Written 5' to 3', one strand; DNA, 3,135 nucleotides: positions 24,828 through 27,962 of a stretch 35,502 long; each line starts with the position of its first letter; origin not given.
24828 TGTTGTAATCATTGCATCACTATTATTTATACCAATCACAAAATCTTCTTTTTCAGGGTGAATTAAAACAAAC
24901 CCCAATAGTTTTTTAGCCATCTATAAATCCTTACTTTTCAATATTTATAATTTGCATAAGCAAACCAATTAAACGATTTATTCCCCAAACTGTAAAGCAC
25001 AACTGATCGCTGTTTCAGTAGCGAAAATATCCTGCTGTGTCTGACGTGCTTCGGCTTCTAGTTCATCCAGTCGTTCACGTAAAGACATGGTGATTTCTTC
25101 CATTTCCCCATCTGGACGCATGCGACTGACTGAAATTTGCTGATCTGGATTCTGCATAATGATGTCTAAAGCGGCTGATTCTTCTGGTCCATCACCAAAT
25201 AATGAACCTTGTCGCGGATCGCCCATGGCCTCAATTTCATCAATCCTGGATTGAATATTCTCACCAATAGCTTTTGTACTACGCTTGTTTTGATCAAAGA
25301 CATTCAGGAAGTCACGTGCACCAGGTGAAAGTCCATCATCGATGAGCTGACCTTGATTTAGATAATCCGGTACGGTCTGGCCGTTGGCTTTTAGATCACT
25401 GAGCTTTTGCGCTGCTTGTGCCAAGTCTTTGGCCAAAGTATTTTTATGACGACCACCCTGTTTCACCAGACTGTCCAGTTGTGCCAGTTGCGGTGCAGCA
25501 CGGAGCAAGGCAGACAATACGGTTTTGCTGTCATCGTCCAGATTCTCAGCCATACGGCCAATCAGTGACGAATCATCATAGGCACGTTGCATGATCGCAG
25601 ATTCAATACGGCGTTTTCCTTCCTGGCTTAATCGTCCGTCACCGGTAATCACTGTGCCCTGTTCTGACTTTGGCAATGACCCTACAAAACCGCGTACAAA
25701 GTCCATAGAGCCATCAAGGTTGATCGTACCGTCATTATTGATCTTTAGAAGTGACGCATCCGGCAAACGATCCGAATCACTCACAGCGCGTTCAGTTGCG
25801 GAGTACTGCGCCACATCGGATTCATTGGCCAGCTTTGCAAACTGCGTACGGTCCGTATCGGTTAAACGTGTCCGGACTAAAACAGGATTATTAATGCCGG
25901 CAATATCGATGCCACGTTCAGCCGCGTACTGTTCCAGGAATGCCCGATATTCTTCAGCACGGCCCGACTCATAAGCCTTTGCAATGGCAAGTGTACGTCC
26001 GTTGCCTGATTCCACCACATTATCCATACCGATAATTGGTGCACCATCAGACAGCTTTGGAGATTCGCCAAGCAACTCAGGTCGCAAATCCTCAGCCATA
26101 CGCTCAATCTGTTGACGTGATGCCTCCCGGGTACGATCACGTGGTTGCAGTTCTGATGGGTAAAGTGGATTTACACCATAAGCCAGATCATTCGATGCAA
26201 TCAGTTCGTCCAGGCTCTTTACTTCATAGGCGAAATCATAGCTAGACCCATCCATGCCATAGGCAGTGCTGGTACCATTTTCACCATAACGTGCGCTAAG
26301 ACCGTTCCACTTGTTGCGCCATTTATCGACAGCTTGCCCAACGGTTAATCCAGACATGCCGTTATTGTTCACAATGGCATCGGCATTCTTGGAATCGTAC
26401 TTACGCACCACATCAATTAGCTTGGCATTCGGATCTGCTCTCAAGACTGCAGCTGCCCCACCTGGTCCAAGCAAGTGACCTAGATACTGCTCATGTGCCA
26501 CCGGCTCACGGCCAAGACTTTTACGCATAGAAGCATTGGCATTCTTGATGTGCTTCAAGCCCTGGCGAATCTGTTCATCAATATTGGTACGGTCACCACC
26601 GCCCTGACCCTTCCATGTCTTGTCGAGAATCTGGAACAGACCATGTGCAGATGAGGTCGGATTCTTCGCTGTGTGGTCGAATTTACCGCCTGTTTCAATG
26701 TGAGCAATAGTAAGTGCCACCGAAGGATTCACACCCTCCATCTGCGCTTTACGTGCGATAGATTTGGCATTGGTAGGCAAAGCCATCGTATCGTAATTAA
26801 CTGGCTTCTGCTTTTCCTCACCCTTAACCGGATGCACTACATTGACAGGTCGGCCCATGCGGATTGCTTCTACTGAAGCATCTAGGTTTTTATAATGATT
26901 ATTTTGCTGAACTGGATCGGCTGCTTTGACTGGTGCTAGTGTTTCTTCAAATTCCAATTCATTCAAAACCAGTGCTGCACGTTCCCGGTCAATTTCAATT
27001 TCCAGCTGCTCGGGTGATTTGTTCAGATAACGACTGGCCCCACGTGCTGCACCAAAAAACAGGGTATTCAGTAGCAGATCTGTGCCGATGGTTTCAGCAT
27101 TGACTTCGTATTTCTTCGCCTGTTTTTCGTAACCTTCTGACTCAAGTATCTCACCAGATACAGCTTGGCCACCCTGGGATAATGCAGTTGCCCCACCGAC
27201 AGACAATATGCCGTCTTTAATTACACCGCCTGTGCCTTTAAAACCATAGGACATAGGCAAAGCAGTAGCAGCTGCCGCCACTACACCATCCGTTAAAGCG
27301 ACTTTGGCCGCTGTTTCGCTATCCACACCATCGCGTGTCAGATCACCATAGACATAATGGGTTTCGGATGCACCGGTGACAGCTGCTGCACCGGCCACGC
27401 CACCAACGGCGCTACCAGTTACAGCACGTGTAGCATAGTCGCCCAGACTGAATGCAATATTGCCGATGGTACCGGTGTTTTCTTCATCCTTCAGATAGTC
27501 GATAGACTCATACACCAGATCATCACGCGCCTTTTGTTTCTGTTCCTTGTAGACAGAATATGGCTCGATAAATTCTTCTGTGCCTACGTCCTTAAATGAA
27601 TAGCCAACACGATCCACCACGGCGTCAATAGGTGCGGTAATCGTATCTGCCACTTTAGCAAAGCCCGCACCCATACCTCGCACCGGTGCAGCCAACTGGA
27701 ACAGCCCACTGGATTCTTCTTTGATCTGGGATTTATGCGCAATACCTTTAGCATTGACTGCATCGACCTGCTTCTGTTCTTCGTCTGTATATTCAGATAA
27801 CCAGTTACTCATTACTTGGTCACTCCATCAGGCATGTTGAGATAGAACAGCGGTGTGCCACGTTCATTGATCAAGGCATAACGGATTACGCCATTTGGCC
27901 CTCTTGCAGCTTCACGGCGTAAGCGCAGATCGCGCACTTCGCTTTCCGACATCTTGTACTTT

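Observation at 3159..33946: Six copies of a post-stop C/A-rich box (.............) coupled to variable terminator hairpins, always in the sense orientation of the local operon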

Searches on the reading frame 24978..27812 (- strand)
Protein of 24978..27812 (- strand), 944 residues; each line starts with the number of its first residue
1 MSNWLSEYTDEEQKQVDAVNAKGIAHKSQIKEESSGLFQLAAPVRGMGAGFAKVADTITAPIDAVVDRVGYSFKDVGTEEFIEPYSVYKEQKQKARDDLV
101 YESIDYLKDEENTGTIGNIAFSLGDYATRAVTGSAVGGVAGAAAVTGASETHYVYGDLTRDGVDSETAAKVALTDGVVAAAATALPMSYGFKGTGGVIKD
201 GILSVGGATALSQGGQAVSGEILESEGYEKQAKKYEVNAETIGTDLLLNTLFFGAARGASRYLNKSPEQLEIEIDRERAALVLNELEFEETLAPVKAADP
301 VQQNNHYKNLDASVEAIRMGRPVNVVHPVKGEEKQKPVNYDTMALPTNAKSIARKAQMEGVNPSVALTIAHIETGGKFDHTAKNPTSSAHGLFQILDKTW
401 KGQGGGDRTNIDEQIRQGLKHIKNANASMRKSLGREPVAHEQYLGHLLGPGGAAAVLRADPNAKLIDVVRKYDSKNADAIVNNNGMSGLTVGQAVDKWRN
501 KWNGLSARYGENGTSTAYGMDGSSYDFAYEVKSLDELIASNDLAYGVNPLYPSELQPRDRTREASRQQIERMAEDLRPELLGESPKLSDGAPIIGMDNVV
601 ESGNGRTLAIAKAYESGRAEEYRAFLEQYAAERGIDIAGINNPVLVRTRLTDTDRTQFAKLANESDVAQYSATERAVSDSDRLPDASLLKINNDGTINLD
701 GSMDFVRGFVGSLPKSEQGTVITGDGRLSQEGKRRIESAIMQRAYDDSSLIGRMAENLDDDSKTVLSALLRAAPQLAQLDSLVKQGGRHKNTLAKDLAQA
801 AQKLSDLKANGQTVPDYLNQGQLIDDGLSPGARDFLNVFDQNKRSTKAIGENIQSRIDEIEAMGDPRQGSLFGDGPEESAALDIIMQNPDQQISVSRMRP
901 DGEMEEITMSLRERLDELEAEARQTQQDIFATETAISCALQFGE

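Call 12: search_protein_families(library=phrogs, proteins=[window:24978-27812:-])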
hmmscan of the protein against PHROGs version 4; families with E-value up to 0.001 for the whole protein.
window:24978-27812:- (944 aa): 12 families
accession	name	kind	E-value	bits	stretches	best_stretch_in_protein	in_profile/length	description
phrog_11561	-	unknown function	0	1081.7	1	3-943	2-852/853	-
phrog_5143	-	unknown function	4.1e-89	300.4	1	478-926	218-680/2204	-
phrog_2299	-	unknown function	5e-61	207.8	1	523-826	38-361/995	-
phrog_1145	-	unknown function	2.2e-30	107.1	1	11-332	9-338/594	-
phrog_14693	-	unknown function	2.7e-29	103.4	1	609-854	2-266/326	-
phrog_4067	-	other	1.4e-23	84.3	1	332-542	654-874/980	transglycosylase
phrog_3201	-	tail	4.6e-22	78.6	1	315-509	1987-2195/2408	tail fiber protein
phrog_14422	-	unknown function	1.7e-17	64.8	1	101-325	71-298/401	-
phrog_22520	-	unknown function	5e-09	36.9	1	347-497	7-148/330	-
phrog_15428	-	unknown function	2.1e-05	25.6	1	328-424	53-148/168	-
phrog_196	-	tail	2.2e-05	24.2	1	349-407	383-441/536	baseplate hub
phrog_3310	-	other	0.00041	21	1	342-433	140-222/231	transglycosylase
